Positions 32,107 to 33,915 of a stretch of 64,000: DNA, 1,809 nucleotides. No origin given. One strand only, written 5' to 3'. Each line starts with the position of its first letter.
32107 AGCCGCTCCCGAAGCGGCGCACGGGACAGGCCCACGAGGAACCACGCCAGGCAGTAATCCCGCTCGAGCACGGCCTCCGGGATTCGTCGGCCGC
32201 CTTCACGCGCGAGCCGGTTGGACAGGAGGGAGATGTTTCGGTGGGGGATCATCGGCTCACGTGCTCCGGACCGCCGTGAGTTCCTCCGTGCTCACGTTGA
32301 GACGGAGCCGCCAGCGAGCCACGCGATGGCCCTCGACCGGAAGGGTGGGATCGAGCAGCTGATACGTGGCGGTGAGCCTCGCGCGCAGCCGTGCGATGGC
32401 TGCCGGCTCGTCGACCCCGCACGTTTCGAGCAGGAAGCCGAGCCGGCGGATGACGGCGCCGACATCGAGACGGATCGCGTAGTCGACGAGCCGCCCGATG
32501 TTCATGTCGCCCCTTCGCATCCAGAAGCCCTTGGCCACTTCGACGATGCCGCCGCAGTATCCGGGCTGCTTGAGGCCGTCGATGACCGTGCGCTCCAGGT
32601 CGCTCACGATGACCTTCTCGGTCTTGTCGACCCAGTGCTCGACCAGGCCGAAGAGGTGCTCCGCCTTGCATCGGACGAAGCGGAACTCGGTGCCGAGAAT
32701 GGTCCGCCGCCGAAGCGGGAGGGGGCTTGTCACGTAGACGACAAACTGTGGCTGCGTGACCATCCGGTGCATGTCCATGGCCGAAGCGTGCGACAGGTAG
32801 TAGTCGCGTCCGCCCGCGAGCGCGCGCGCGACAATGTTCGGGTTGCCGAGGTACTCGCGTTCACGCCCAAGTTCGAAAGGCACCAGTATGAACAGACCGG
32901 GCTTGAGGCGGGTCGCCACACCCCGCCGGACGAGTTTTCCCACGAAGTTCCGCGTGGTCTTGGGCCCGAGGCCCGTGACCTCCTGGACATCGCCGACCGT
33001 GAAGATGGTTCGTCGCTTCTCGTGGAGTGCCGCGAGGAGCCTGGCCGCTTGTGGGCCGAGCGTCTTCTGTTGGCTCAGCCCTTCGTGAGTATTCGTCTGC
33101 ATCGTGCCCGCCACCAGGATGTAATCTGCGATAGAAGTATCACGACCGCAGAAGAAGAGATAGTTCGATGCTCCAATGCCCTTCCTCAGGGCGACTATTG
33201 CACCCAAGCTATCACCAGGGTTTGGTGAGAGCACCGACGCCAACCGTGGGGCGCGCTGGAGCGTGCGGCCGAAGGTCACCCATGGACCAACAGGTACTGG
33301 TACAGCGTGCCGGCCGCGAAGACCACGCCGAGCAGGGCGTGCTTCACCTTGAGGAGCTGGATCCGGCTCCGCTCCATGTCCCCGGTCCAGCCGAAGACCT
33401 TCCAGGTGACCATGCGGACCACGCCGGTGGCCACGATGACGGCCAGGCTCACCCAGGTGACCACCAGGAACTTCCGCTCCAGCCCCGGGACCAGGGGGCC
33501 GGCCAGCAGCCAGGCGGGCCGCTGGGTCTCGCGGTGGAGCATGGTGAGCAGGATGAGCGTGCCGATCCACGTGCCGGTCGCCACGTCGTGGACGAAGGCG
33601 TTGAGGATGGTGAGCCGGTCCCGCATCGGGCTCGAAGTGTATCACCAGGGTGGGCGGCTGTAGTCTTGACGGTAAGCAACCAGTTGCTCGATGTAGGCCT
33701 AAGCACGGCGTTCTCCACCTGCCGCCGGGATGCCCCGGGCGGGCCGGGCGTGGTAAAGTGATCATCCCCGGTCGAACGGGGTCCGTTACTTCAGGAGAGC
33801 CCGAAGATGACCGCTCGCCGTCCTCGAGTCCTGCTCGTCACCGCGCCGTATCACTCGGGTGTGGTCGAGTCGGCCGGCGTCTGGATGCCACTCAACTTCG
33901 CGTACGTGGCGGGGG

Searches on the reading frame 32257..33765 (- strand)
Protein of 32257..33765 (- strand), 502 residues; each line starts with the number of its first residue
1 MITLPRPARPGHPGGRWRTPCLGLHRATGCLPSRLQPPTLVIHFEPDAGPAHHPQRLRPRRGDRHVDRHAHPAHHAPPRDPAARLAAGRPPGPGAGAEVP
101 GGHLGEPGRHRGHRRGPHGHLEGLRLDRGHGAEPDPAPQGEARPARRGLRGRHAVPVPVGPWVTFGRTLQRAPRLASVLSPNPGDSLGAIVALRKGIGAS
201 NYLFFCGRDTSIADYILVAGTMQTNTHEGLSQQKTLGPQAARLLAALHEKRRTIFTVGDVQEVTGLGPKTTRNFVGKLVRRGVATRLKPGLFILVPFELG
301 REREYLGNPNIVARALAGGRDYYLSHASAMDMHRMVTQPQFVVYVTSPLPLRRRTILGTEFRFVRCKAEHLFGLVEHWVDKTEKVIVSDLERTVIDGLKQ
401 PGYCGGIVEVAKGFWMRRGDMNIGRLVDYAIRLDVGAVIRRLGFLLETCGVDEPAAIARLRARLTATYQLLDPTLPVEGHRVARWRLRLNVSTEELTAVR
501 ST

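Call 27: search_protein_families(library=pfam, proteins=[window:32257-33765:-], max_evalue=0.01)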
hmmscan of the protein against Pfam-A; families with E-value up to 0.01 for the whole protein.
window:32257-33765:- (502 aa): 1 family
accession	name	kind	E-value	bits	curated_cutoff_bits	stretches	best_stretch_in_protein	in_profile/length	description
PF13338.12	AbiEi_4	-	1.6e-05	25.4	25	1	243-295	2-49/49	Transcriptional regulator, AbiEi antitoxin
